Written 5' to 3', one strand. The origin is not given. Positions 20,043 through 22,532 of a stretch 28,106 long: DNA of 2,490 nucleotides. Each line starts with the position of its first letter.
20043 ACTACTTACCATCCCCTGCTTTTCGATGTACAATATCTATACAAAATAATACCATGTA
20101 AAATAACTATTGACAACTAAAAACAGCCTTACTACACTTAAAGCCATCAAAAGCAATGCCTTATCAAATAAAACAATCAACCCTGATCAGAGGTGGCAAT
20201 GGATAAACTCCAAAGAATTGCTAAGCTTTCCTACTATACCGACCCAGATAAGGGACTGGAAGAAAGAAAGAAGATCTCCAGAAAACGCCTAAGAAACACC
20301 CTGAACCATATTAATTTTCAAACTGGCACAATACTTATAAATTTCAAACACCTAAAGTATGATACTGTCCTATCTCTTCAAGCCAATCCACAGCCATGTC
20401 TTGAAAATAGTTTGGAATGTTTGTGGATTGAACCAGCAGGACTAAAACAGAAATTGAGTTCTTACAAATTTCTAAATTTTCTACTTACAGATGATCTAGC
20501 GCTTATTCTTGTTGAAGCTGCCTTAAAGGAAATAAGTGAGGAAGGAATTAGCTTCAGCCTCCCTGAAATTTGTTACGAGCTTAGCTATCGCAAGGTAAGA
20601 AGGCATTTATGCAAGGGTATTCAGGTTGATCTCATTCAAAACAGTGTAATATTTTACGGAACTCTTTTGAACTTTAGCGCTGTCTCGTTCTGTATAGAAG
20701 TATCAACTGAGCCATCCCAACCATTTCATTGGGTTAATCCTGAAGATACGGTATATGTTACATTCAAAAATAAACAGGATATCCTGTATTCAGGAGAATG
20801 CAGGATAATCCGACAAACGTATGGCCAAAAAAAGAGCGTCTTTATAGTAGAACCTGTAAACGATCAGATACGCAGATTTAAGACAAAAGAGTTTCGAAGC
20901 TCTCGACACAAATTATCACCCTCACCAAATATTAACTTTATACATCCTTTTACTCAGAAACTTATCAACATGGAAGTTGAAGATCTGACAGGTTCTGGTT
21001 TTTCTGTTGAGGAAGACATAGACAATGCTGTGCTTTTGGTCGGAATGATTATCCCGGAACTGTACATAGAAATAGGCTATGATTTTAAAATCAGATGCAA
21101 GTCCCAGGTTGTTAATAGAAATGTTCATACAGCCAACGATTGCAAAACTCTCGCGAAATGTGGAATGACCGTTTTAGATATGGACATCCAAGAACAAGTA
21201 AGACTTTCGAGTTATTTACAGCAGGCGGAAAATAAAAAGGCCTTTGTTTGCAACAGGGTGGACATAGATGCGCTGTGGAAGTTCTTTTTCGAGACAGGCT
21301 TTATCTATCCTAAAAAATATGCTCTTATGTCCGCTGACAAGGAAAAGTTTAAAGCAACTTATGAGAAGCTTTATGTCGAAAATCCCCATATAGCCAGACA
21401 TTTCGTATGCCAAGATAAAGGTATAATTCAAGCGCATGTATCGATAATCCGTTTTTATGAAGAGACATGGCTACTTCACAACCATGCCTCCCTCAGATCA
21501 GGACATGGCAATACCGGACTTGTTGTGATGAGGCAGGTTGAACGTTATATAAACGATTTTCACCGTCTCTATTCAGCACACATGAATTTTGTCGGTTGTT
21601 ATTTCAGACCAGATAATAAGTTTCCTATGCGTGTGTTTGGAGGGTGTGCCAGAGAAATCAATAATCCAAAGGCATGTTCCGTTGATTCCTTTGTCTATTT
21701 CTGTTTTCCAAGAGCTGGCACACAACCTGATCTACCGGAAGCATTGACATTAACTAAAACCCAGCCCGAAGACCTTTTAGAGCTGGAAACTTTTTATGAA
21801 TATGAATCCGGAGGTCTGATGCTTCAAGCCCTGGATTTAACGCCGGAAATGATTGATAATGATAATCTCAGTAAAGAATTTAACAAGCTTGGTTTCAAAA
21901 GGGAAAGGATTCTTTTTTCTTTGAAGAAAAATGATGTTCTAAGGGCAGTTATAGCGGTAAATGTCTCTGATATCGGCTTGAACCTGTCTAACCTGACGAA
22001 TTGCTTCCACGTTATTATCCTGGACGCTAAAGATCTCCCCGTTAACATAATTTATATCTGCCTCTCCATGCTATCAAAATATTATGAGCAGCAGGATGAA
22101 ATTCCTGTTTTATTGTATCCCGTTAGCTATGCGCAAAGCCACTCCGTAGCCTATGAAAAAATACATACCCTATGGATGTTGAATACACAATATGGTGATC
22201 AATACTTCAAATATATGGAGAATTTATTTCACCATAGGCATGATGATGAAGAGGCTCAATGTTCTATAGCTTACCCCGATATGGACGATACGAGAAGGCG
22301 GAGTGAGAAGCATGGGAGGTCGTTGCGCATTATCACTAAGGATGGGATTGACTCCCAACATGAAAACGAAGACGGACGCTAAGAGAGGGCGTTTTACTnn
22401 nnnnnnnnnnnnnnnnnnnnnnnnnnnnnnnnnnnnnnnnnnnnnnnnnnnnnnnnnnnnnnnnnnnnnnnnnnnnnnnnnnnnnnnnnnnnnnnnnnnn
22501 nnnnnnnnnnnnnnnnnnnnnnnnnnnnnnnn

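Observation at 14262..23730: Mosaic, partly strongly AT-rich island whose cargo is almost entirely c-di-GMP signalling plus an OM channel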

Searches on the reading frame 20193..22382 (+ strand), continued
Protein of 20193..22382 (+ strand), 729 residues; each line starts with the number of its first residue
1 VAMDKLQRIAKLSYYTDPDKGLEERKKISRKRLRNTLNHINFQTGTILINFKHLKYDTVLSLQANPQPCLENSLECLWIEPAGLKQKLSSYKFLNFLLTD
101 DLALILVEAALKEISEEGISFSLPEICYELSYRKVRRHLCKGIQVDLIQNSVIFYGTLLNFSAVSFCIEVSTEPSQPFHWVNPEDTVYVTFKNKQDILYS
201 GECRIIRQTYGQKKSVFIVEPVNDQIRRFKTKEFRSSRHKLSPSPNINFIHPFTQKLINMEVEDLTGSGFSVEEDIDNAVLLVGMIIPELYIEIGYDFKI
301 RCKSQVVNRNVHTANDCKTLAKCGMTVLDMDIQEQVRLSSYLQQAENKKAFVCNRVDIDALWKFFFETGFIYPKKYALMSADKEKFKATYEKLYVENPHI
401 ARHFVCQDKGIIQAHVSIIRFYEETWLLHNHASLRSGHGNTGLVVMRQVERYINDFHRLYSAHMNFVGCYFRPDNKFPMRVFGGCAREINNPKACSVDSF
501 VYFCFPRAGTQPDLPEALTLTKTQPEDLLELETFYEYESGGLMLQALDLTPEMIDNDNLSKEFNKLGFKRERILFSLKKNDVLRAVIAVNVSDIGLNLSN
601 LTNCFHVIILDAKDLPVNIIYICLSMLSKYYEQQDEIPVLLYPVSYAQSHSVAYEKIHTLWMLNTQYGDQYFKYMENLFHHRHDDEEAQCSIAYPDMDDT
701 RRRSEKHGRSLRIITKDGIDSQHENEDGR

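Call 39: find_related_loci(query=A1, collection=genome_contigs, flank=10000)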
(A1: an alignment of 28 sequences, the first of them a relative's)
Query A1 (727 aa) in genome_contigs; peptide patterns used: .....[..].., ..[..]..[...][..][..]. (x = any residue, [..] = any of these).
600 stretches matched a pattern (row limit reached: there are more); 545 encode a relative of the query (tblastn E <= 1e-3); the best 80 are kept; 80 distinct loci.
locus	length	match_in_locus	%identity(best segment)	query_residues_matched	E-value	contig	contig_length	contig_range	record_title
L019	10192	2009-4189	87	1-727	0e+0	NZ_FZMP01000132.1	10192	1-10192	Candidatus Methanoperedens nitroreducens isolate Mnv1, whole genome shotgun sequence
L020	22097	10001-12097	74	1-701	0e+0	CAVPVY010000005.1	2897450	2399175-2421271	MAG: uncultured Planctomycetota bacterium isolate MFD09964.bin.1.59 genome assembly, contig: contig_4244, whole genome s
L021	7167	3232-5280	72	1-684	0e+0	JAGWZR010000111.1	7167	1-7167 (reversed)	MAG: Planctomycetota bacterium isolate REEB58 contig-150_13832, whole genome shotgun sequence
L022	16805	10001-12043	68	1-676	0e+0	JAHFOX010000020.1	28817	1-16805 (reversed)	MAG: Planctomycetota bacterium isolate nzgw513 NODE_408_length_28818_cov_7.033976, whole genome shotgun sequence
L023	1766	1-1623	83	135-677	0e+0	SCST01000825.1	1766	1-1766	MAG: Methylovulum sp. isolate FW215_bin.51 FW215_bin.51-89877, whole genome shotgun sequence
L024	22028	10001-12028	64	1-677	0e+0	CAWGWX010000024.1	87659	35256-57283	MAG: Nitrospirota bacterium isolate MFD04408.bin.2.83 genome assembly, contig: contig_27806, whole genome shotgun sequen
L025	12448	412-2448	63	1-679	0e+0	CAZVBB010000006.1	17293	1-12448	MAG TPA_asm: uncultured bacterium isolate binchicken_co247_8 genome assembly, contig: NODE_193_length_17293_cov_54.00208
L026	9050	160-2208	61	1-683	0e+0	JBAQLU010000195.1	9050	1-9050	MAG: Thermodesulfovibrionales bacterium isolate MFD12052_ilm_asm_bin4 k127_61056, whole genome shotgun sequence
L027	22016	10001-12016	60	1-676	0e+0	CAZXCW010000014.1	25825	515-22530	MAG TPA_asm: uncultured Nitrospiraceae bacterium isolate SRP323688_co1_259 genome assembly, contig: NODE_3268_length_258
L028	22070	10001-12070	57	1-691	0e+0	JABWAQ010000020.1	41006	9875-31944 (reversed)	MAG: Candidatus Brocadia sp. isolate MAG_8 scaffold_773, whole genome shotgun sequence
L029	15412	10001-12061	56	1-681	0e+0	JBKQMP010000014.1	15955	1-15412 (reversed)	MAG: Dissulfurispiraceae bacterium isolate LABRr1A1B1C__bin_2 LABRr1A1B1C_000000022611, whole genome shotgun sequence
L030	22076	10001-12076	54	1-696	0e+0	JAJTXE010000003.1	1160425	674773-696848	MAG: Candidatus Brocadia sp. isolate DTUAMX2 3-Genome30, whole genome shotgun sequence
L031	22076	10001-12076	53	1-696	0e+0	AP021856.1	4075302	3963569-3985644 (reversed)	Candidatus Brocadia pituitae DNA, complete genome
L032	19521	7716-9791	54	1-696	0e+0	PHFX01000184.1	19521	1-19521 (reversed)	MAG: Candidatus Brocadia sp. WS118 scaffold_64, whole genome shotgun sequence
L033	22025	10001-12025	55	1-676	0e+0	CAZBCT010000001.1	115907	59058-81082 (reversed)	MAG TPA_asm: uncultured Candidatus Brocadia sp. isolate SRP323723_co1_49 genome assembly, contig: NODE_136_length_115907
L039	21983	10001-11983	53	20-681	0e+0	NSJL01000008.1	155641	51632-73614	MAG: Nitrospira sp. isolate Ru_enrich_NS NODE_50_length_155641_cov_101.572, whole genome shotgun sequence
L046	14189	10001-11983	53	17-677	0e+0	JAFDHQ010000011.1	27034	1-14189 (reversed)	MAG: Deltaproteobacteria bacterium isolate Meg22_1214_Bin_280 Meg22_1214_Bin_280_scaffold_4783, whole genome shotgun seq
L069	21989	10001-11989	51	14-677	0e+0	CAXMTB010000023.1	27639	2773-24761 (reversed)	MAG: uncultured Nitrospinaceae bacterium isolate 10C-St8-MC-01_bin.13.strict genome assembly, contig: NODE_23_length_276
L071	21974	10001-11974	50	22-679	0e+0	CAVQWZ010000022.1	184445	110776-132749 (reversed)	MAG: uncultured delta proteobacterium isolate MFD05684.bin.1.120 genome assembly, contig: contig_76621, whole genome sho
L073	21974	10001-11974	50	22-679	0e+0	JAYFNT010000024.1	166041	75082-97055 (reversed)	MAG: Geobacteraceae bacterium isolate 5C_26 c_5C_000000163792, whole genome shotgun sequence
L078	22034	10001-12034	48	1-678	0e+0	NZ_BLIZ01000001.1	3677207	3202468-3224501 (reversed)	Geobacter sp. AOG1 scaffold1, whole genome shotgun sequence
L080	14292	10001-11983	51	21-679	0e+0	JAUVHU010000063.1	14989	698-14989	MAG: Desulfobacteraceae bacterium isolate CSMAG_410 CSMAG_410_k141_252056_length_14989_cov_19.8209, whole genome shotgun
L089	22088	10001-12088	46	1-705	0e+0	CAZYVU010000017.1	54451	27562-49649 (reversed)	MAG TPA_asm: uncultured Pseudomonadota bacterium isolate SRP278314_co2_188 genome assembly, contig: NODE_923_length_5445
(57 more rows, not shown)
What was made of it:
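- At least 545 species-representative genomes encode an X relative (call 39).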

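Call 42: search_protein_families(library=pfam, proteins=[L008:12074-12700:+, L010:12254-12880:+, L012:12100-12730:+, L078:12094-12720:+, L039:12045-12670:+], max_evalue=10)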
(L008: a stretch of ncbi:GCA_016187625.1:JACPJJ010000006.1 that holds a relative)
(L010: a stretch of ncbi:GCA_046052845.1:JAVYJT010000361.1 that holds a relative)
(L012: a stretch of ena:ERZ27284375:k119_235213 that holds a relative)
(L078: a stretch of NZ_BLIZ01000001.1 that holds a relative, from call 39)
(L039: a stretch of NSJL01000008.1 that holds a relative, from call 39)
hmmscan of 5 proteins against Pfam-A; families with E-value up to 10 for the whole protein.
L008:12074-12700:+ (209 aa): 1 family
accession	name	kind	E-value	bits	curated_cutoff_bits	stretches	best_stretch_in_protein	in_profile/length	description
PF12625.12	Arabinose_bd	-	0.044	14.3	27.6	1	34-137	5-109/185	Arabinose-binding domain of AraC transcription regulator, N-term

L010:12254-12880:+ (209 aa): 1 family
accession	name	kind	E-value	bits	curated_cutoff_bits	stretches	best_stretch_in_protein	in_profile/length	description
PF12625.12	Arabinose_bd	-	0.055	14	27.6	1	33-149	4-117/185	Arabinose-binding domain of AraC transcription regulator, N-term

L012:12100-12730:+ (210 aa): 2 families
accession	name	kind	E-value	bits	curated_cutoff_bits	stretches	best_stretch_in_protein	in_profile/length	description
PF12625.12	Arabinose_bd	-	0.1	13.2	27.6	1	30-161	5-129/185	Arabinose-binding domain of AraC transcription regulator, N-term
PF07384.17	DUF1497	-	0.24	11.8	27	1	49-69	14-34/35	Protein of unknown function (DUF1497)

L078:12094-12720:+ (209 aa): 1 family
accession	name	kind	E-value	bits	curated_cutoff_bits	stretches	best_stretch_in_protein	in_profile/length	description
PF07384.17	DUF1497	-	0.032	14.5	27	1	44-62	14-32/35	Protein of unknown function (DUF1497)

L039:12045-12670:+ (208 aa): 2 families
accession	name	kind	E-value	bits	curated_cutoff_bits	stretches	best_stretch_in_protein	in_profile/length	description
PF12625.12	Arabinose_bd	-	2.3e-07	31.5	27.6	1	27-148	5-126/185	Arabinose-binding domain of AraC transcription regulator, N-term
PF02830.23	V4R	-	0.11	13.1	31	1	141-180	21-60/62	V4R domain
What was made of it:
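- Closest known: V4R / XylR-DmpR-type and Bet3-type members of the H-NOX-like fold. Different: The Foldseek scores are far weaker than to H-NOX (TM 0.40-0.49 against 0.63-0.76), and Pfam V4R is only faint (E = 0.11 in one orthologue; call 42).
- The hits are to PF12625 'Arabinose_bd' and a faint V4R (call 42).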

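Call 53: search_protein_families(library=pfam, proteins=[L019:233-706:+, L019:1322-1957:+, L019:9028-9537:-, L019:9652-10065:-, L015:7014-8405:+, L015:2934-3317:-, L019:19-453:+], max_evalue=0.01)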
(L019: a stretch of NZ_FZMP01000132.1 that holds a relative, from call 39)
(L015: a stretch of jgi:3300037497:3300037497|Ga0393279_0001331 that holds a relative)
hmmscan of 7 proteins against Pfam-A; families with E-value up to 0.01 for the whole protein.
L019:233-706:+ (157 aa): 0 families

L019:1322-1957:+ (211 aa): 2 families
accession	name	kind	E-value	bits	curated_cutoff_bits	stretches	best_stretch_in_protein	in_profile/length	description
PF01527.26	HTH_Tnp_1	-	0.0032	18.1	24.1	1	115-159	13-57/75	Transposase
PF13551.12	HTH_29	-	0.0032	18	28.1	0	118-153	4-40/64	Winged helix-turn helix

L019:9028-9537:- (169 aa): 0 families

L019:9652-10065:- (137 aa): 1 family
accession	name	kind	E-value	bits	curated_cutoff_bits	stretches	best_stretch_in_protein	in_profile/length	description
PF07238.19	PilZ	-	8.1e-14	52.2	22.5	1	25-123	3-96/102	PilZ domain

L015:7014-8405:+ (463 aa): 1 family
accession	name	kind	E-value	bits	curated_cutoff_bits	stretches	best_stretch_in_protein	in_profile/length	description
PF01609.27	DDE_Tnp_1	-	0.0052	17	23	1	263-396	76-181/200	Transposase DDE domain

L015:2934-3317:- (127 aa): 0 families

L019:19-453:+ (144 aa): 0 families

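Call 67: search_protein_families(library=pfam, proteins=[L025:5243-6697:-, L089:17136-18566:-, L069:7887-9182:-, L071:6743-7606:+, L046:7465-7971:-, L080:12814-13947:-, L071:4052-4660:+, L073:19504-21276:+], max_evalue=0.001)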
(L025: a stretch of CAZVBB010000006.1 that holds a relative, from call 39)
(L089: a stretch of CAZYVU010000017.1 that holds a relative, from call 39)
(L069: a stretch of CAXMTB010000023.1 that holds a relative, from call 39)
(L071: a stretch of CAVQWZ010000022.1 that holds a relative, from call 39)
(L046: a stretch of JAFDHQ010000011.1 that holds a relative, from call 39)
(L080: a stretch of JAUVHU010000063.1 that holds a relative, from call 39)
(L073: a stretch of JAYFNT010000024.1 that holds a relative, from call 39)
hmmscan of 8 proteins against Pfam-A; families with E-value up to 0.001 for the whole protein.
L025:5243-6697:- (484 aa): 2 families
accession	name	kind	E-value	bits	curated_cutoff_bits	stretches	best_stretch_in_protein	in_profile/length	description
PF04055.27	Radical_SAM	-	5.6e-20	72.6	29.5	1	196-355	3-166/166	Radical SAM superfamily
PF02310.24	B12-binding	-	1.8e-09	37.9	32.1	1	13-85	19-91/121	B12 binding domain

L089:17136-18566:- (476 aa): 4 families
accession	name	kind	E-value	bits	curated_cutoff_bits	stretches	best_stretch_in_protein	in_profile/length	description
PF00006.31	ATP-synt_ab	-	4.6e-74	249.1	29.5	1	140-358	1-213/213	ATP synthase alpha/beta family, nucleotide-binding domain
PF22919.1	ATP-synt_VA_C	-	7.3e-30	103.4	24.7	1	364-463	2-101/101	C-terminal domain of V and A type ATP synthase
PF02874.29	ATP-synt_ab_N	-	1.7e-09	38.5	20.9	1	18-76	2-62/69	ATP synthase alpha/beta family, beta-barrel domain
PF09378.16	HAS-barrel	-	0.00012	22.6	25.2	1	14-79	4-82/90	HAS barrel domain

L069:7887-9182:- (431 aa): 1 family
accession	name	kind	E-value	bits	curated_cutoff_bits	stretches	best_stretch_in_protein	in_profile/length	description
PF01116.26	F_bP_aldolase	-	4.1e-25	89.3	25.5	1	48-294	12-244/277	Fructose-bisphosphate aldolase class-II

L071:6743-7606:+ (287 aa): 1 family
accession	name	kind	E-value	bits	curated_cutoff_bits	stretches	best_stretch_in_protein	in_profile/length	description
PF00231.24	ATP-synt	-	2.6e-104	349.3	39.9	1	3-284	1-284/285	ATP synthase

L046:7465-7971:- (168 aa): 2 families
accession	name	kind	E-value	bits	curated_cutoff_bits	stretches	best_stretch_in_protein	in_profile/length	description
PF00293.34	NUDIX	-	4.4e-22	79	21.1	1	41-160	4-132/134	NUDIX domain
PF14815.12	NUDIX_4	-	1.9e-05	24.8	35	1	44-99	2-53/113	NUDIX domain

L080:12814-13947:- (377 aa): 3 families
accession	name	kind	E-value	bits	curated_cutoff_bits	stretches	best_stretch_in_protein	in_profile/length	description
PF02518.31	HATPase_c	-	9.2e-24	84.5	26.4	1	117-236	4-110/111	Histidine kinase-, DNA gyrase B-, and HSP90-like ATPase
PF00072.30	Response_reg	-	2.5e-21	76.4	30.2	1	259-365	1-106/111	Response regulator receiver domain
PF00512.31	HisKA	-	2.7e-09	37.4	26.9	1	6-66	4-63/66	His Kinase A (phospho-acceptor) domain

L071:4052-4660:+ (202 aa): 1 family
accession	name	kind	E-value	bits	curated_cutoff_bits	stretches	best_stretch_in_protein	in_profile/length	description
PF00430.23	ATP-synt_B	-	1.4e-17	64.4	28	1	49-179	2-131/132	ATP synthase B/B' CF(0)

L073:19504-21276:+ (590 aa): 2 families
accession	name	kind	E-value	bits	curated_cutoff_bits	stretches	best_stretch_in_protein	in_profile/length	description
PF02705.21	K_trans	-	7.2e-150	499.8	24.8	1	1-434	6-441/454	K+ potassium transporter integral membrane domain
PF22776.1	K_trans_C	-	8.6e-20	71.5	24.8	1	457-590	1-151/151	K+ potassium transporter C-terminal domain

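Call 74: search_protein_families(library=padloc, proteins=[window:20199-22382:+], max_evalue=0.001)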
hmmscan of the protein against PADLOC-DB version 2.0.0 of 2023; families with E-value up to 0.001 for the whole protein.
window:20199-22382:+ (727 aa): 0 families

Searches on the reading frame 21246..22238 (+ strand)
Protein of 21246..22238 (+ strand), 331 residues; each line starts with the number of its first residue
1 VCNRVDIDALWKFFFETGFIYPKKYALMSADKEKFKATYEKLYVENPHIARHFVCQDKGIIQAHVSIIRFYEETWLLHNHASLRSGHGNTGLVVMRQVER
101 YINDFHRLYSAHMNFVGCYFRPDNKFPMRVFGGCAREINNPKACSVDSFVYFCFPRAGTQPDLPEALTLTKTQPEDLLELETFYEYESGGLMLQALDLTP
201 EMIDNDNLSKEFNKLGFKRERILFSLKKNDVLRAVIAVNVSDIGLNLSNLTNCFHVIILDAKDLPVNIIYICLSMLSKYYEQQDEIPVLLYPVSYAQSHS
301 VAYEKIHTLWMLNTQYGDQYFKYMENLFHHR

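Call 94: search_protein_representatives(protein=window:21246-22238:+)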
Query: 331 residues. Proteins with E-value up to 0.001 (for the whole library): 740; up to 1e-10: 521; up to 1e-30: 267. The best 150 are listed.
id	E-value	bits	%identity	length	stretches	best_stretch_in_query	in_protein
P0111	1.0e-121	422.6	57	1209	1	1-329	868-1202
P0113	1.9e-121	421.7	57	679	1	2-328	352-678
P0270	9.6e-118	409.5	54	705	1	3-328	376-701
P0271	2.0e-117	408.4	54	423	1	1-327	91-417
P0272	1.8e-111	388.9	52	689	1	1-330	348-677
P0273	1.3e-110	386.0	54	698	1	4-328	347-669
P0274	1.4e-109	382.7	64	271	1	66-330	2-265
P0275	3.6e-109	381.3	52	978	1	1-328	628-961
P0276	5.4e-108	377.5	52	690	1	1-328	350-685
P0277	6.7e-106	370.6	51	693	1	7-328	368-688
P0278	6.4e-105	367.4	51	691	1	2-329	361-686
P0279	2.5e-103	362.1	49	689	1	1-328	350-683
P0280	2.8e-103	362.0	50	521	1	1-329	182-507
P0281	6.2e-103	360.8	50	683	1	4-330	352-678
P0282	1.4e-101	356.4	51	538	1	1-326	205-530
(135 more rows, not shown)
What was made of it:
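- The GNAT half lies at residues ~350-680 of a ~680-700-aa protein in most of the best 150 representatives (call 94).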
